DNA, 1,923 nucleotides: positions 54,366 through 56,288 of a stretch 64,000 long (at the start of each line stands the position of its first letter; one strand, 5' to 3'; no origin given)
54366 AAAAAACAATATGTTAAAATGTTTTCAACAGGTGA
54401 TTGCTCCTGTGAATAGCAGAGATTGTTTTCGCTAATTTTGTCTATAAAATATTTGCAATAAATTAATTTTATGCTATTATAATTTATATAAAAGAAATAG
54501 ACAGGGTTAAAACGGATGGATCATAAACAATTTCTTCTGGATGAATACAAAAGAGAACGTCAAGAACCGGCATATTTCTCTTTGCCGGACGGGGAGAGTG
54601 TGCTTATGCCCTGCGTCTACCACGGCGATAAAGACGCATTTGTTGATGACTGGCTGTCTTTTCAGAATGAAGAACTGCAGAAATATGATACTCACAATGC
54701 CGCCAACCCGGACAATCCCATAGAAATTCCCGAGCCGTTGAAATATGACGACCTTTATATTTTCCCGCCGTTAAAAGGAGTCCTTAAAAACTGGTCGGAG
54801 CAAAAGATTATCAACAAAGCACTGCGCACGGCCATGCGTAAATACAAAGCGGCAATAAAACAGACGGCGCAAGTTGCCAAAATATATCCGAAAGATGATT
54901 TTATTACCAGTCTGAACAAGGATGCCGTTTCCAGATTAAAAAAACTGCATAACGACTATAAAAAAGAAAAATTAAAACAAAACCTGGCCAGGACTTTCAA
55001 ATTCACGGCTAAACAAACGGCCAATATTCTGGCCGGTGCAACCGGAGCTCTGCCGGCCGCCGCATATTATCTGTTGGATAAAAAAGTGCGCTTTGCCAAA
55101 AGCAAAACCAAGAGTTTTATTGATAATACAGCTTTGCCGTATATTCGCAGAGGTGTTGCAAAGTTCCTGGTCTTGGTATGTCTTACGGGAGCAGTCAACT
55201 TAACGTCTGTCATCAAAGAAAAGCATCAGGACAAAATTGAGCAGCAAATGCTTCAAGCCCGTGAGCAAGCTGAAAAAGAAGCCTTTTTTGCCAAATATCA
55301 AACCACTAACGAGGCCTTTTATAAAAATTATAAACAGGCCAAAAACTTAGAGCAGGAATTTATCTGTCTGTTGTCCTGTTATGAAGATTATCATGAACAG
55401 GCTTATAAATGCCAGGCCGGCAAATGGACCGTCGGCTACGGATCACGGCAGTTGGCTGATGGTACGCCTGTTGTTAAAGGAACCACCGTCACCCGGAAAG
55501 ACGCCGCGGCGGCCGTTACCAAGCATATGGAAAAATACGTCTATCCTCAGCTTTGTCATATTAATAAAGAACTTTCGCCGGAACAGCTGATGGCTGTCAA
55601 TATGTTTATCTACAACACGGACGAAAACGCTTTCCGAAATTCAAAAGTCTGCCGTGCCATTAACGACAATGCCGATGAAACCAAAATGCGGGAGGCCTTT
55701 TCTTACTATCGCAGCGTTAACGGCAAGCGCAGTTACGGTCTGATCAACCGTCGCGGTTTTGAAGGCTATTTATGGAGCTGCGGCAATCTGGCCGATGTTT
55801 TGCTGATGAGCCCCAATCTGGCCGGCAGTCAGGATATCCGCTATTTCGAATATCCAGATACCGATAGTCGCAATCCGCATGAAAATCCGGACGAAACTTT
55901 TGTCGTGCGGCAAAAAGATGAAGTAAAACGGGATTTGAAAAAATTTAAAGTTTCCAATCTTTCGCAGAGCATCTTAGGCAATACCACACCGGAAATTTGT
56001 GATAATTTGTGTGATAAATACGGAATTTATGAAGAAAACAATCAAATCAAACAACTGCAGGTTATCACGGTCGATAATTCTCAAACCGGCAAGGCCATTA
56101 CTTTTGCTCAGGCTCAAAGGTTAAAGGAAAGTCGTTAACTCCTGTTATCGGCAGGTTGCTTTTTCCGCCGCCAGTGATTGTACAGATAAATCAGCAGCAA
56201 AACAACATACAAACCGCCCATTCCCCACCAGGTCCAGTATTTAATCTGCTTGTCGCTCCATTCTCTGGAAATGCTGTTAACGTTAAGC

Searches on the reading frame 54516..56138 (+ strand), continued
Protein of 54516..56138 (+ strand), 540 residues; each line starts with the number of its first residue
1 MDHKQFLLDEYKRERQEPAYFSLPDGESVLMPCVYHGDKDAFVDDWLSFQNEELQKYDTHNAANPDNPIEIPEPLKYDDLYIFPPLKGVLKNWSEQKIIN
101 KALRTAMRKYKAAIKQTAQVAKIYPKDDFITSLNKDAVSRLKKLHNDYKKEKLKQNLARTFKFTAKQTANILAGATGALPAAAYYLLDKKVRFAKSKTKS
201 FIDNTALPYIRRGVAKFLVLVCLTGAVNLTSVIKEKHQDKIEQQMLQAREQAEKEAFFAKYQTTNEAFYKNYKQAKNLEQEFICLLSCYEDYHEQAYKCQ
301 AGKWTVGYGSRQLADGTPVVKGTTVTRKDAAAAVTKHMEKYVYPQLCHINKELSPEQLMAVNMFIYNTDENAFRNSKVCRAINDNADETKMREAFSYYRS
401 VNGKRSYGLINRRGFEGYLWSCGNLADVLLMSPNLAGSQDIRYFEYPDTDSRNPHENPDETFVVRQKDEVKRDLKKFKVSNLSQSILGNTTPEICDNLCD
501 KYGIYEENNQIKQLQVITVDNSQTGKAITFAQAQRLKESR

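Call 22: search_protein_families(library=pfam, proteins=[P0013, P0030, P0031], max_evalue=1)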
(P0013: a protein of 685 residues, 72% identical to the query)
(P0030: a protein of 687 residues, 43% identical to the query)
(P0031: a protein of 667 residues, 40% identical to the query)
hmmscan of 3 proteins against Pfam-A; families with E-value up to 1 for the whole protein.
P0013 (685 aa): 12 families
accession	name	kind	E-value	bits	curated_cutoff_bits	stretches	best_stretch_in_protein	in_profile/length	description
PF07719.23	TPR_2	-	1.6e-11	43.8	27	3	590-618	1-29/34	Tetratricopeptide repeat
PF14559.12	TPR_19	-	3.2e-07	31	25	1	567-627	2-63/68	Tetratricopeptide repeat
PF00515.34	TPR_1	-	4.5e-07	29.8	27.8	2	590-618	1-29/34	Tetratricopeptide repeat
PF13424.12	TPR_12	-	7.5e-05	23.3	30.1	1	591-650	4-69/77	Tetratricopeptide repeat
PF13414.12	TPR_11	-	8.1e-05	22.7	26.8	1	566-604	4-42/42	TPR repeat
PF13174.12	TPR_6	-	0.00068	20.6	26.3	0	559-584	3-28/33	Tetratricopeptide repeat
PF13428.12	TPR_14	-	0.0012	19.8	23.5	0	593-624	4-35/44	Tetratricopeptide repeat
PF13371.12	TPR_9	-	0.003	18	35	1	554-591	27-64/73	Tetratricopeptide repeat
PF13432.12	TPR_16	-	0.0062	17.4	32.7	0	595-645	2-50/65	Tetratricopeptide repeat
PF12895.13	ANAPC3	-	0.0074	17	27.2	1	557-611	24-77/82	Anaphase-promoting complex, cyclosome, subunit 3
PF13181.12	TPR_8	-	0.06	14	25.7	0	626-658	1-33/34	Tetratricopeptide repeat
PF13374.12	TPR_10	-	0.14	12.7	27.5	0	594-619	6-31/42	Tetratricopeptide repeat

P0030 (687 aa): 18 families
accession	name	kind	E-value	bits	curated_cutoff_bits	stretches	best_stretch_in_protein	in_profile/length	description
PF07719.23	TPR_2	-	3.5e-12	45.9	27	3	591-619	1-29/34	Tetratricopeptide repeat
PF00515.34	TPR_1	-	1e-09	38.3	27.8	2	628-660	2-34/34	Tetratricopeptide repeat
PF13181.12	TPR_8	-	5.5e-06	26.6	25.7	2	627-660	1-34/34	Tetratricopeptide repeat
PF13424.12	TPR_12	-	2.7e-05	24.7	30.1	1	592-653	4-71/77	Tetratricopeptide repeat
PF14559.12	TPR_19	-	3.1e-05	24.6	25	1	569-626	3-61/68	Tetratricopeptide repeat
PF13428.12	TPR_14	-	9.5e-05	23.2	23.5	0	593-622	3-32/44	Tetratricopeptide repeat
PF13432.12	TPR_16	-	0.00041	21.2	32.7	2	561-618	1-58/65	Tetratricopeptide repeat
PF13174.12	TPR_6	-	0.0014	19.5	26.3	0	630-656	3-29/33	Tetratricopeptide repeat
PF24575.1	TPR_Slam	-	0.025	15.5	35.2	0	560-603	50-93/104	Surface lipoprotein assembly modifier, N-terminal TPR repeats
PF12156.14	ATPase-cat_bd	-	0.052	14.7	27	1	513-576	18-80/86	Putative metal-binding domain of cation transport ATPase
PF17004.11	SRP_TPR_like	-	0.058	13.9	35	1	547-610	29-86/109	Putative TPR-like repeat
PF12213.14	Dpoe2NT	-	0.074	13.9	24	1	101-138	35-71/73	DNA polymerases epsilon N terminal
PF13414.12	TPR_11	-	0.077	13.1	26.8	1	634-660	1-27/42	TPR repeat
PF13431.12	TPR_17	-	0.17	12.7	24.4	1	590-611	12-33/34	Tetratricopeptide repeat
PF13374.12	TPR_10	-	0.22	12.1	27.5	0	595-618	6-29/42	Tetratricopeptide repeat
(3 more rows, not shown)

P0031 (667 aa): 21 families
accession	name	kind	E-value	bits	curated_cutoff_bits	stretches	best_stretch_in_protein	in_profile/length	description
PF07719.23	TPR_2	-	1.2e-08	34.8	27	2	612-644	2-34/34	Tetratricopeptide repeat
PF00515.34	TPR_1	-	7.7e-08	32.3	27.8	2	612-644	2-34/34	Tetratricopeptide repeat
PF13424.12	TPR_12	-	1.6e-06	28.7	30.1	1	575-638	3-72/77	Tetratricopeptide repeat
PF14559.12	TPR_19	-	1.3e-05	25.8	25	1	553-610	3-61/68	Tetratricopeptide repeat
PF13181.12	TPR_8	-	1.4e-05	25.3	25.7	1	611-644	1-34/34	Tetratricopeptide repeat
PF13428.12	TPR_14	-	7.7e-05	23.5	23.5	1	615-644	5-34/44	Tetratricopeptide repeat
PF13432.12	TPR_16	-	0.00035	21.4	32.7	1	580-644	2-64/65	Tetratricopeptide repeat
PF13431.12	TPR_17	-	0.0017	18.9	24.4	1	573-595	11-33/34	Tetratricopeptide repeat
PF13174.12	TPR_6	-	0.0031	18.5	26.3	1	614-643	3-32/33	Tetratricopeptide repeat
PF13414.12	TPR_11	-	0.0061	16.7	26.8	2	552-589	5-42/42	TPR repeat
PF12895.13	ANAPC3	-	0.012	16.3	27.2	1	540-596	22-77/82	Anaphase-promoting complex, cyclosome, subunit 3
PF02087.21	Nitrophorin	-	0.014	15.8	23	1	462-517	19-71/178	Nitrophorin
PF24575.1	TPR_Slam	-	0.032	15.1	35.2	0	545-592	51-98/104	Surface lipoprotein assembly modifier, N-terminal TPR repeats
PF14853.12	Fis1_TPR_C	-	0.085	13.5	25.3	0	582-604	8-30/53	Fis1 C-terminal tetratricopeptide repeat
PF13374.12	TPR_10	-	0.085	13.4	27.5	0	579-593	6-20/42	Tetratricopeptide repeat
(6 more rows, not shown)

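Call 27: fold_search(model_id=the predicted structure, library=pdb)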
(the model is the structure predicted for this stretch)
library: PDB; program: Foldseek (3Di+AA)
matches with E <= 10: 620; with E <= 0.001: 21
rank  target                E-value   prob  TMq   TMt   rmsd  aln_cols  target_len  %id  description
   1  6et6                  7.3e-08  1.00  0.25  0.84   1.9       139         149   27  Crystal structure of muramidase from Acinetobacter baumannii AB 5075UW prophage (released 2018-09-05)
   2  9kbs_A                9.9e-08  1.00  0.24  0.84   2.1       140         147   26  Crystal structure of PHAb11, another peptidoglycan hydrolase with thermal stability and broad-spectrum (released 2024-11-27)
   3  8app_B                1.9e-07  1.00  0.24  0.63   2.7       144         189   26  AbLys1 endolysin from Acinetobacter baumannii phage AbTZA1 (released 2022-12-07)
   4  9kbs_B                2.0e-07  1.00  0.24  0.82   2.5       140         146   26  Crystal structure of PHAb11, another peptidoglycan hydrolase with thermal stability and broad-spectrum (released 2024-11-27)
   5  9kbq_A                2.5e-07  1.00  0.24  0.83   2.1       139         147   27  Crystal structure of PHAb10, a peptidoglycan hydrolase with thermal stability and broad-spectrum (released 2024-11-27)
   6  8app_A                2.9e-07  1.00  0.24  0.62   3.0       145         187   26  AbLys1 endolysin from Acinetobacter baumannii phage AbTZA1 (released 2022-12-07)
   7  8app_C                3.6e-07  1.00  0.24  0.62   3.1       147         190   26  AbLys1 endolysin from Acinetobacter baumannii phage AbTZA1 (released 2022-12-07)
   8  7m5i_B                1.2e-06  1.00  0.24  0.79   2.2       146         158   26  Endolysin from Escherichia coli O157:H7 phage FAHEc1 (released 2021-08-04)
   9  8app_D                1.2e-06  1.00  0.24  0.63   2.8       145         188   26  AbLys1 endolysin from Acinetobacter baumannii phage AbTZA1 (released 2022-12-07)
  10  7m5i_A                2.5e-06  1.00  0.24  0.78   2.2       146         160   26  Endolysin from Escherichia coli O157:H7 phage FAHEc1 (released 2021-08-04)
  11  6h9d_C                2.9e-06  1.00  0.23  0.79   2.6       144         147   26  Muramidase domain of SpmX from Asticaccaulis excentricus (released 2019-05-22)
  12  6h9d_A                5.4e-06  1.00  0.22  0.74   3.4       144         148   26  Muramidase domain of SpmX from Asticaccaulis excentricus (released 2019-05-22)
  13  9kbt                  6.3e-06  1.00  0.21  0.52   4.3       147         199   29  Crystal structure of PHAB8, a peptidoglycan hydrolase with relatively weak thermal stability and broad-spectrum. (released 2024-11-27)
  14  2anv_A                1.3e-05  1.00  0.22  0.70   3.7       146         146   23  crystal structure of P22 lysozyme mutant L86M (released 2006-02-07)
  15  4zpu_A                3.4e-05  1.00  0.25  0.73   6.4       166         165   22  The structure of DLP12 endolysin exhibits likely active and inactive conformations. (released 2015-06-03)
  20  1xjt                  1.5e-04  1.00  0.22  0.62   6.2       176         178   18  Crystal structure of active form of P1 phage endolysin Lyz (released 2005-01-11)
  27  4arj_B                5.3e-02  0.99  0.21  0.33   5.2       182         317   13  Crystal structure of a pesticin (translocation and receptor binding domain) from Y. pestis and T4-lysozyme chimera (released 2012-05-09)
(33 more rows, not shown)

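Call 33: find_encoding_contigs(protein=P0003, flank=10000, max_places=2)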
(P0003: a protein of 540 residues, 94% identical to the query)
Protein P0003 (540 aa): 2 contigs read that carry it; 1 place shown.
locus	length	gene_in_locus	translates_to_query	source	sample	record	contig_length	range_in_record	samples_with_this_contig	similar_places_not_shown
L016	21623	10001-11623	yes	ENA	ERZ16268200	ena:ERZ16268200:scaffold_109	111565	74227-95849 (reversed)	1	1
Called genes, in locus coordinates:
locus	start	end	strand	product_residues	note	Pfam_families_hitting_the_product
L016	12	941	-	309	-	PF00698:Acyl_transf_1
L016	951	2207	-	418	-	PF00109:ketoacyl-synt, PF02801:Ketoacyl-synt_C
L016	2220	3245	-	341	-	PF00195:Chal_sti_synt_N (faint), PF07451:SpoVAD (weak), PF08392:FAE1_CUT1_RppA (weak), PF00108:Thiolase_N (faint), PF08545:ACP_syn_III, PF08541:ACP_syn_III_C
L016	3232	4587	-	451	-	PF00289:Biotin_carb_N, PF02222:ATP-grasp, PF02786:CPSase_L_D2, PF07478:Dala_Dala_lig_C, PF02785:Biotin_carb_C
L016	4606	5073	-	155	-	PF00364:Biotin_lipoyl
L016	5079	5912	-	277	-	PF00106:adh_short, PF13561:adh_short_C2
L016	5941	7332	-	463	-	PF03060:NMO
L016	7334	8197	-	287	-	PF17848:Zn_ribbon_ACC, PF01039:Carboxyl_trans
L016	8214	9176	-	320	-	PF03255:ACCA, PF01039:Carboxyl_trans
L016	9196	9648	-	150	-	PF22817:ApeP-like, PF07977:FabA, PF22818:ApeI-like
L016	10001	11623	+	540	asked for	PF00959:Phage_lysozyme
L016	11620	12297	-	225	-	-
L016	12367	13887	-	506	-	PF11412:DsbD_N, PF02683:DsbD_TM, PF13899:Thioredoxin_7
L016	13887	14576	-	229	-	PF01066:CDP-OH_P_transf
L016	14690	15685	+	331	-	PF02424:ApbE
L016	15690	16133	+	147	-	PF04246:RseC_MucC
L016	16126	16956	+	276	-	PF04060:FeS (weak), PF13187:Fer4_9 (weak), PF00037:Fer4 (weak), PF12837:Fer4_6 (weak)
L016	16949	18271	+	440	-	PF13375:RnfC_N, PF01512:Complex1_51K, PF10531:SLBB, PF13534:Fer4_17 (faint), PF12838:Fer4_7 (weak)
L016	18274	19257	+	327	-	PF03116:NQR2_RnfD_RnfE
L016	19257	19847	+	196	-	PF04205:FMN_bind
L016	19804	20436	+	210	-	PF02508:Rnf-Nqr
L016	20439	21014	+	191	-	PF02508:Rnf-Nqr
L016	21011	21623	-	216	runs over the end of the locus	PF03167:UDG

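Call 34: find_encoding_contigs(protein=P0002, flank=10000, max_places=2)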
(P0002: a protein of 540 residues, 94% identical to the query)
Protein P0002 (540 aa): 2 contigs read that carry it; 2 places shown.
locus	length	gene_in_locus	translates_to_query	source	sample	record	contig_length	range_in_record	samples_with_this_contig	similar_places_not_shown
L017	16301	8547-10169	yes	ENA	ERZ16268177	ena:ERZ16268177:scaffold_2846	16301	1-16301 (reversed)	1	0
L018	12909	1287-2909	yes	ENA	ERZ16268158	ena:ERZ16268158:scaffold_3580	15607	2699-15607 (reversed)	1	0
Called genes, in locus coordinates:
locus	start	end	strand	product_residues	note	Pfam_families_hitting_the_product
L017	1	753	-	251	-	?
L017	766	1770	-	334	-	PF00195:Chal_sti_synt_N (faint), PF00108:Thiolase_N (faint), PF08392:FAE1_CUT1_RppA (weak), PF07451:SpoVAD (weak), PF08545:ACP_syn_III, PF08541:ACP_syn_III_C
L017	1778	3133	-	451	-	PF00289:Biotin_carb_N, PF02222:ATP-grasp, PF02786:CPSase_L_D2, PF07478:Dala_Dala_lig_C, PF02785:Biotin_carb_C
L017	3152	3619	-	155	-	PF00364:Biotin_lipoyl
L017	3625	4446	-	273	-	PF00106:adh_short, PF13561:adh_short_C2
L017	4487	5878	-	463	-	PF03060:NMO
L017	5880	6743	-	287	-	PF17848:Zn_ribbon_ACC, PF01039:Carboxyl_trans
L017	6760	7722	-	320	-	PF03255:ACCA, PF01039:Carboxyl_trans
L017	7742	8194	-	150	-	PF22817:ApeP-like, PF07977:FabA, PF22818:ApeI-like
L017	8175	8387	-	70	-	-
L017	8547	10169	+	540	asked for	PF00959:Phage_lysozyme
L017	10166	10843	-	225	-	-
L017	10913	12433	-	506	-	PF11412:DsbD_N, PF02683:DsbD_TM, PF13899:Thioredoxin_7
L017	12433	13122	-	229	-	PF01066:CDP-OH_P_transf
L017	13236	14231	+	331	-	PF02424:ApbE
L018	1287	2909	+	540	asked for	PF00959:Phage_lysozyme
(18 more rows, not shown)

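Call 58: search_protein_families(library=padloc, proteins=[window:54516-56138:+, P0013], max_evalue=0.1)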
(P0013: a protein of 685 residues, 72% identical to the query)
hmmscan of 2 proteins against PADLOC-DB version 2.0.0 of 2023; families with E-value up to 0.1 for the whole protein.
window:54516-56138:+ (540 aa): 0 families

P0013 (685 aa): 0 families

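Call 60: find_related_loci(query=A1, collection=viral_contigs, flank=8000)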
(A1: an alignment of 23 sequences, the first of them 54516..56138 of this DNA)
Query A1 (540 aa) in viral_contigs; peptide patterns used: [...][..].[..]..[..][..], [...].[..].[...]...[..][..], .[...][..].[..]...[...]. (x = any residue, [..] = any of these).
301 stretches matched a pattern; 162 encode a relative of the query (tblastn E <= 1e-3); the best 80 are kept; 80 distinct loci.
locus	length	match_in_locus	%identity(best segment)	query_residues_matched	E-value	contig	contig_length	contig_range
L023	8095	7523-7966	29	278-426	1e-18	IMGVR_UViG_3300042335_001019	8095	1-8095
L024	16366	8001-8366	37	290-413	3e-18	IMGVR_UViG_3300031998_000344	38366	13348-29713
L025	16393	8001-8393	36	285-419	6e-18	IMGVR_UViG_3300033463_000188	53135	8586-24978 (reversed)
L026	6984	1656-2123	34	255-413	6e-16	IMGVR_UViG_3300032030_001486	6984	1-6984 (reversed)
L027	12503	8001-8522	30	246-421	2e-15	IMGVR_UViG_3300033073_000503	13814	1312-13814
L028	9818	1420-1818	32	282-416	3e-15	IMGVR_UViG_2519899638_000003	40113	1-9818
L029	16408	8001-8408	30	285-422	3e-15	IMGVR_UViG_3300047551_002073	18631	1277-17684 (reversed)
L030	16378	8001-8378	34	283-413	3e-15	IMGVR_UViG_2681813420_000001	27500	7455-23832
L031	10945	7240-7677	28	278-424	2e-14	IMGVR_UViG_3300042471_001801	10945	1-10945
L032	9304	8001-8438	28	278-424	2e-14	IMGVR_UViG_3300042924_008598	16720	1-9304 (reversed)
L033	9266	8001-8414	35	285-424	5e-14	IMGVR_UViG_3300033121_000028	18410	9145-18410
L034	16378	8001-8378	35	285-416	7e-14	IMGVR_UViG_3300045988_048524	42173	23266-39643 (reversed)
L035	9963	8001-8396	32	283-420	6e-14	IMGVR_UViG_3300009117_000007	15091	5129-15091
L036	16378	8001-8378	35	285-416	7e-14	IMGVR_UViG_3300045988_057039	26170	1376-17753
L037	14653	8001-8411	30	283-416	1e-13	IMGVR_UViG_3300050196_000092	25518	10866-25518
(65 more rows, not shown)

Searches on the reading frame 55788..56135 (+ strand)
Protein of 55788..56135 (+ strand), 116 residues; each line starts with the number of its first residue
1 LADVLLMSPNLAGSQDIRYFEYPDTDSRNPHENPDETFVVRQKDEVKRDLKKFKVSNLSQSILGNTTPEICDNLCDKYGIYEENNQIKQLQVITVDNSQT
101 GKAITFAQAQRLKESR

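Call 78: search_solved_structures(query=window:55788-56135:+, max_evalue=10)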
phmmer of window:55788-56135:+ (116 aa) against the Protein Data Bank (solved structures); distinct sequences matched with E-value up to 10: 3.
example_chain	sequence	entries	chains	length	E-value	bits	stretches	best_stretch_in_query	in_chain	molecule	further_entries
4v9d_AY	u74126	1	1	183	0.46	14.3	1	42-107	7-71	ribosome recycling factor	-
1ek8_A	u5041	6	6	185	0.47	14.2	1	42-107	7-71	RIBOSOME RECYCLING FACTOR | Ribosome recycling factor, RRF | Ribosome-recycling factor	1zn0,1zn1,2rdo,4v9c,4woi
1ise_A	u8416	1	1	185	0.49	14.2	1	42-107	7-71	Ribosome Recycling Factor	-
